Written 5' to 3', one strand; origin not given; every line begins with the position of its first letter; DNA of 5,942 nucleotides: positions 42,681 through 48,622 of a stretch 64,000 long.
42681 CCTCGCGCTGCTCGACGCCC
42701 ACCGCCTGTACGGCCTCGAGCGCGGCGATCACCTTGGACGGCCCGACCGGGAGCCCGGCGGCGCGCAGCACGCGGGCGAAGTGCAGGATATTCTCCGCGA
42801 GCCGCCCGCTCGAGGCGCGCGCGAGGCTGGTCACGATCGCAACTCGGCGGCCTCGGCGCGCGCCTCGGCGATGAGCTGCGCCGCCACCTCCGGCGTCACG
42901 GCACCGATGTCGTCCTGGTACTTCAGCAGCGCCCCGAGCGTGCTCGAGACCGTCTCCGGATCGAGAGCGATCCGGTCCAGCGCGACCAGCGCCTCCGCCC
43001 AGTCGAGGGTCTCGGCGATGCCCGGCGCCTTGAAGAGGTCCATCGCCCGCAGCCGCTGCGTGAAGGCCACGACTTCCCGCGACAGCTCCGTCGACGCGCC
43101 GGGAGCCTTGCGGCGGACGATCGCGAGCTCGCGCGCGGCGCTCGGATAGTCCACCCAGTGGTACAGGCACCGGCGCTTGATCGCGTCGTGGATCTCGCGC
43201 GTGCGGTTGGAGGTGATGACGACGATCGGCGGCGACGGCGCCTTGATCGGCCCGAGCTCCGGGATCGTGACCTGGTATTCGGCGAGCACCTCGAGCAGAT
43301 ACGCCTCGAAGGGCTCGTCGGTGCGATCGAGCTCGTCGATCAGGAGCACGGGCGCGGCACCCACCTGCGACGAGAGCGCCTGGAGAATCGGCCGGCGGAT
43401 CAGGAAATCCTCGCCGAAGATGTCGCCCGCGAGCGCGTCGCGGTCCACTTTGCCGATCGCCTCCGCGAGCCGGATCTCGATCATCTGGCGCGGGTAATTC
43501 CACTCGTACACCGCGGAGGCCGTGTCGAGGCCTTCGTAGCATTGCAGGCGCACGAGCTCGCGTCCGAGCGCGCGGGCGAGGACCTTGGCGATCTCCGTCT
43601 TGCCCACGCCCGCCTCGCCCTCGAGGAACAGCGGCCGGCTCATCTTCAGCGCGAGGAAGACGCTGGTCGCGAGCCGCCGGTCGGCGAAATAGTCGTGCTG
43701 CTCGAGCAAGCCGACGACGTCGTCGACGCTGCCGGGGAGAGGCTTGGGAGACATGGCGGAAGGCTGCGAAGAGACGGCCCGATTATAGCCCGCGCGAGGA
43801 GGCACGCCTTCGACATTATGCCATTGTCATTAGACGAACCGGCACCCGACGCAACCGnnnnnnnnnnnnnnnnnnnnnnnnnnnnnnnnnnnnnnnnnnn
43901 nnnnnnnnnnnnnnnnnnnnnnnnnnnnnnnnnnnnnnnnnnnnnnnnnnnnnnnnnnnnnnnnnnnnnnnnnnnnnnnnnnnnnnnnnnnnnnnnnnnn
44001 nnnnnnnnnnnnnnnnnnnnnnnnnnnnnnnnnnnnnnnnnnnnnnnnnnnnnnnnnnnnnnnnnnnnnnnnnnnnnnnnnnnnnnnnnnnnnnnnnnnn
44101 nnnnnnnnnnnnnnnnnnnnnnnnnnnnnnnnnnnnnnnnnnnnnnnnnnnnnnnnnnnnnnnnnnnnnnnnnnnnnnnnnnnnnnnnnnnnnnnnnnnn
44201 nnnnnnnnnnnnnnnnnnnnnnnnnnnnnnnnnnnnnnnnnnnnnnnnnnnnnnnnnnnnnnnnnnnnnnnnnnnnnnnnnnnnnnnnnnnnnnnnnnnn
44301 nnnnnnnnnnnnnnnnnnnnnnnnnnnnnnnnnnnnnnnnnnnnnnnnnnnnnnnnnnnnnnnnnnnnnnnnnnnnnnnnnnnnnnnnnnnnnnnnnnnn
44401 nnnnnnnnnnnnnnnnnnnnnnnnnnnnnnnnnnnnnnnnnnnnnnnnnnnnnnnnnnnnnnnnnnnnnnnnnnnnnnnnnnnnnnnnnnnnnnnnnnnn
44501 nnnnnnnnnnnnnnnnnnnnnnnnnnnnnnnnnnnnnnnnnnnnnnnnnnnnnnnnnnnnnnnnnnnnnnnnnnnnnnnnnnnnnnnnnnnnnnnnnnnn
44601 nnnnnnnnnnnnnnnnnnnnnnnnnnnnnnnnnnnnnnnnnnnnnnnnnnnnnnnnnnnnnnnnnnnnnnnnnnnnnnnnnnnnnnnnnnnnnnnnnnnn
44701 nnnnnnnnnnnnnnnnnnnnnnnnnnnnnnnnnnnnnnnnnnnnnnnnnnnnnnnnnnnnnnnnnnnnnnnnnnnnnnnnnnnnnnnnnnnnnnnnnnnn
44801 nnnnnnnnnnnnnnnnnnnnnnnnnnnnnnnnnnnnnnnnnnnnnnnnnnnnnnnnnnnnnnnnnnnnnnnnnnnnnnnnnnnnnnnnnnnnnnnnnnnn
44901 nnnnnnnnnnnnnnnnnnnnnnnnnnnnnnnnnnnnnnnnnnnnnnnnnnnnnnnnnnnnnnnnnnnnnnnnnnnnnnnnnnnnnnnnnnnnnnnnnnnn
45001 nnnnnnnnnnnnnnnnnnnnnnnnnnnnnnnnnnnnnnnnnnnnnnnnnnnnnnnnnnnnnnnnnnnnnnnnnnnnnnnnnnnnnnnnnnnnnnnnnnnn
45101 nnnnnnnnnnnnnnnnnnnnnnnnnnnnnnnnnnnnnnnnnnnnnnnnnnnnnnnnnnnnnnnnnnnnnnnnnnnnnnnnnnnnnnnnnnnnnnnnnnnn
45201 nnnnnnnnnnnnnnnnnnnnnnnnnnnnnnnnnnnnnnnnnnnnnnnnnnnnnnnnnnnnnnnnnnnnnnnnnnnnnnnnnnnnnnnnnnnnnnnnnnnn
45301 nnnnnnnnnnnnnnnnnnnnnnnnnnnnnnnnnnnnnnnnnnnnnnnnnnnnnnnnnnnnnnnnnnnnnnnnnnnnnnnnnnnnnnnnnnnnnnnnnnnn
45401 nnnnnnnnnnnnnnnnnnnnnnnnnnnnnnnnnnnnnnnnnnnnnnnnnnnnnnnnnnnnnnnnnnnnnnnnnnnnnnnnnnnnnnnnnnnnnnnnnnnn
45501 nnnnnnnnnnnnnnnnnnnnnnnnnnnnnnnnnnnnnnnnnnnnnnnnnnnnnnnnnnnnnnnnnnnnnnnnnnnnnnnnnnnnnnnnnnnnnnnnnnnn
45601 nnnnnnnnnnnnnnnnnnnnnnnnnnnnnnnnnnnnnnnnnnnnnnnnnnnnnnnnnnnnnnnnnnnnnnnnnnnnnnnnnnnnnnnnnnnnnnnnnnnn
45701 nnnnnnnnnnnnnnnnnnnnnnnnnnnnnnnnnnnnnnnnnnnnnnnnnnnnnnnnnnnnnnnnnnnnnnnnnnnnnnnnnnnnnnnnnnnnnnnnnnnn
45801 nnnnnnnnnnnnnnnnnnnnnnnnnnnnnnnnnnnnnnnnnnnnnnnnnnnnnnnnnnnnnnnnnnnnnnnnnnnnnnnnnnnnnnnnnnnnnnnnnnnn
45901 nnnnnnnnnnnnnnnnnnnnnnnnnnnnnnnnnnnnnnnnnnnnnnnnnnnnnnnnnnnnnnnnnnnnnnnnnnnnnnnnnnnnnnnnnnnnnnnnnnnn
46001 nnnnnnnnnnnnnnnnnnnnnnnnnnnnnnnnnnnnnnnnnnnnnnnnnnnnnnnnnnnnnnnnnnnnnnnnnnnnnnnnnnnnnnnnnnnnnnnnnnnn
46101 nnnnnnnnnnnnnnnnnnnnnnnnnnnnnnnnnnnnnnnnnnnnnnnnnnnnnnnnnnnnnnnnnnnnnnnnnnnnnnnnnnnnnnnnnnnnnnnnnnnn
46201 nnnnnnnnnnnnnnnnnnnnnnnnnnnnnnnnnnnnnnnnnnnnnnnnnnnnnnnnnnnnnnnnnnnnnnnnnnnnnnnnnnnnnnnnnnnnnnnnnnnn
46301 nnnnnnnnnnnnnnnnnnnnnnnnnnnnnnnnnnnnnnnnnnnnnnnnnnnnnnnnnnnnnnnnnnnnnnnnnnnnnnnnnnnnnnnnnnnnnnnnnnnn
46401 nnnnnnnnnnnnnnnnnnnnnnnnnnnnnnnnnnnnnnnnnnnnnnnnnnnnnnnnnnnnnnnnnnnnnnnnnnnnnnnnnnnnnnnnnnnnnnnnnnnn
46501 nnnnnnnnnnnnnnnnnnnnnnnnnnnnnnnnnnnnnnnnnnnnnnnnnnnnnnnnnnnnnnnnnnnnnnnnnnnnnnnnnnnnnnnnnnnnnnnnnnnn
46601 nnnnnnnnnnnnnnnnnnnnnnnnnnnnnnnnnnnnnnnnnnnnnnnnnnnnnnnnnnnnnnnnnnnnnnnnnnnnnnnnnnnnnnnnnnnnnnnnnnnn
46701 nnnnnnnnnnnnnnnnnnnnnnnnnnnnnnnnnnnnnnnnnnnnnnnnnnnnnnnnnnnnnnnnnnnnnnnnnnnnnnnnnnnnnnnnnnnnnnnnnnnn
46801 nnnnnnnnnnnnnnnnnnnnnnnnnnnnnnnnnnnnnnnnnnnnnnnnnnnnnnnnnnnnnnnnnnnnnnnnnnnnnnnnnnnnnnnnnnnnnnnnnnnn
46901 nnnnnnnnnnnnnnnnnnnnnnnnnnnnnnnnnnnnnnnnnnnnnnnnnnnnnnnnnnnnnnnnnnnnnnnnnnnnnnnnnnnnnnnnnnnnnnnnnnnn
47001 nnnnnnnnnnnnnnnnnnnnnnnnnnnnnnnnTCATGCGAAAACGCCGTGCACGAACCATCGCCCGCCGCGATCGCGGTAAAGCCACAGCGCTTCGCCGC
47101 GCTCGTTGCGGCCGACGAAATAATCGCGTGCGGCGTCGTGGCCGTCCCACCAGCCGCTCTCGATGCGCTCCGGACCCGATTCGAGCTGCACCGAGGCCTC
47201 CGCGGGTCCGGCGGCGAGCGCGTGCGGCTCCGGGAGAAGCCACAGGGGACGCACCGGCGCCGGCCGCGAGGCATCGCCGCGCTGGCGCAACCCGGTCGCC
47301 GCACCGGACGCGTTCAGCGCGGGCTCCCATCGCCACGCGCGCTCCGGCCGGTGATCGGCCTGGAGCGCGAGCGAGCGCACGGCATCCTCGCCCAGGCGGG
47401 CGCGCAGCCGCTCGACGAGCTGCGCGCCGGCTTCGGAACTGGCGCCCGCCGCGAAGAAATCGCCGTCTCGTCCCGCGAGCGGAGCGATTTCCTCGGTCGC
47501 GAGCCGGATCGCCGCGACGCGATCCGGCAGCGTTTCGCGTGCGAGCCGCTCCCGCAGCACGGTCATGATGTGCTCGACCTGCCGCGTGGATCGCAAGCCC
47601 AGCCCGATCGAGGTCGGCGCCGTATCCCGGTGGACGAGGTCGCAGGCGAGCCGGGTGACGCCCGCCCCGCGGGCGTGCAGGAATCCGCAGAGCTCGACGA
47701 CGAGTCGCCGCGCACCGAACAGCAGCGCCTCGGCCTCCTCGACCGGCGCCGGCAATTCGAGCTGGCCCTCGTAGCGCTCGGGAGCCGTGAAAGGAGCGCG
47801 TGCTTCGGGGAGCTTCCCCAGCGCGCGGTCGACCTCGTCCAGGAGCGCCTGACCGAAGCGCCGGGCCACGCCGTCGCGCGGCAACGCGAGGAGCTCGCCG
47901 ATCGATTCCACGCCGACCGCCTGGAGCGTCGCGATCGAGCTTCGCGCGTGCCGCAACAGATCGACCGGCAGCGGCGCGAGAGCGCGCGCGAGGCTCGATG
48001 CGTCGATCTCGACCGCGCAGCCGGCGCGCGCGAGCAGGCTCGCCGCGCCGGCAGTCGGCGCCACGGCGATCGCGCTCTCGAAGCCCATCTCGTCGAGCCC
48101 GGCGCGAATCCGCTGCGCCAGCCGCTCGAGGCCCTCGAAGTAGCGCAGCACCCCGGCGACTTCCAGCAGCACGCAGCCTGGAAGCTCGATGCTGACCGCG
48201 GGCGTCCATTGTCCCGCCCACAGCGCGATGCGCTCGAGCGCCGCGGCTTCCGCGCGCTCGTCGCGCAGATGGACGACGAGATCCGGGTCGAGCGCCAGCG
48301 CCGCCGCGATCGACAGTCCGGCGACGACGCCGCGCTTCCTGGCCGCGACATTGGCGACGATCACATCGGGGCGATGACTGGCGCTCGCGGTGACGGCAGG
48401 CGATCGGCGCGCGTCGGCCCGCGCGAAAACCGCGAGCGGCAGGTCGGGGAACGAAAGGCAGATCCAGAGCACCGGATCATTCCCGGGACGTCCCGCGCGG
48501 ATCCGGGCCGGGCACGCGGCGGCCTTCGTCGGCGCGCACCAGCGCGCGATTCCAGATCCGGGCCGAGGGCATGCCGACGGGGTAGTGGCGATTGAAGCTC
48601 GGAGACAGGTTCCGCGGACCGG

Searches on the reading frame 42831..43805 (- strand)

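Call 45: search_protein_families(library=pfam, proteins=[window:42831-43805:-], max_evalue=0.0001)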
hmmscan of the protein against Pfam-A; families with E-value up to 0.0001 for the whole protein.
window:42831-43805:- (324 aa): 4 families
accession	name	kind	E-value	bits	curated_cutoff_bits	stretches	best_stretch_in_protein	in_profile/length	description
PF07728.20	AAA_5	-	7.7e-10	39.4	22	1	58-213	1-139/139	AAA domain (dynein-related subfamily)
PF07726.17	AAA_3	-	9.9e-09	35.6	27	0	122-200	34-111/131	ATPase family associated with various cellular activities (AAA)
PF00004.35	AAA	-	2.1e-08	35.1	21.2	1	60-213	2-123/131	ATPase family associated with various cellular activities (AAA)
PF12774.13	AAA_6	-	7.9e-05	22.3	25.2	0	48-97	24-73/327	Hydrolytic ATP binding site of dynein motor region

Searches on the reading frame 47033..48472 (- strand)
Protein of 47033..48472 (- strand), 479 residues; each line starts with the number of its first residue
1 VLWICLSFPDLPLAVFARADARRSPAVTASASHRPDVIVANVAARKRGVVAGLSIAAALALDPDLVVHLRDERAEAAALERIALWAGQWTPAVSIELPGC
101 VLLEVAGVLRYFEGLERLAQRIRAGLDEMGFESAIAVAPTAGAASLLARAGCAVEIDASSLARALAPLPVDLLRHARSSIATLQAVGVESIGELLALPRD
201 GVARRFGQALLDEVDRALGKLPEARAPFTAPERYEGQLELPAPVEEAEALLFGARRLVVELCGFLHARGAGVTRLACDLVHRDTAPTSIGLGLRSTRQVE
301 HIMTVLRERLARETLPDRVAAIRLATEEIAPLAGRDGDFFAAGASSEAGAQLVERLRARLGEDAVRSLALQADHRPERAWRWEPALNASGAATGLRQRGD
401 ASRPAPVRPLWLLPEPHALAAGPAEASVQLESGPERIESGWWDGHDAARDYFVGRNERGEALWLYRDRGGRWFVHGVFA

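Call 46: search_protein_families(library=pfam, proteins=[window:47033-48472:-], max_evalue=0.0001)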
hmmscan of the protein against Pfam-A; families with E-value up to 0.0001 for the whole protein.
window:47033-48472:- (479 aa): 1 family
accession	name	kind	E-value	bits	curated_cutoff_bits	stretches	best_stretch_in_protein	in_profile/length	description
PF00817.25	IMS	-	3.5e-09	37.2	23.2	1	22-147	19-146/148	impB/mucB/samB family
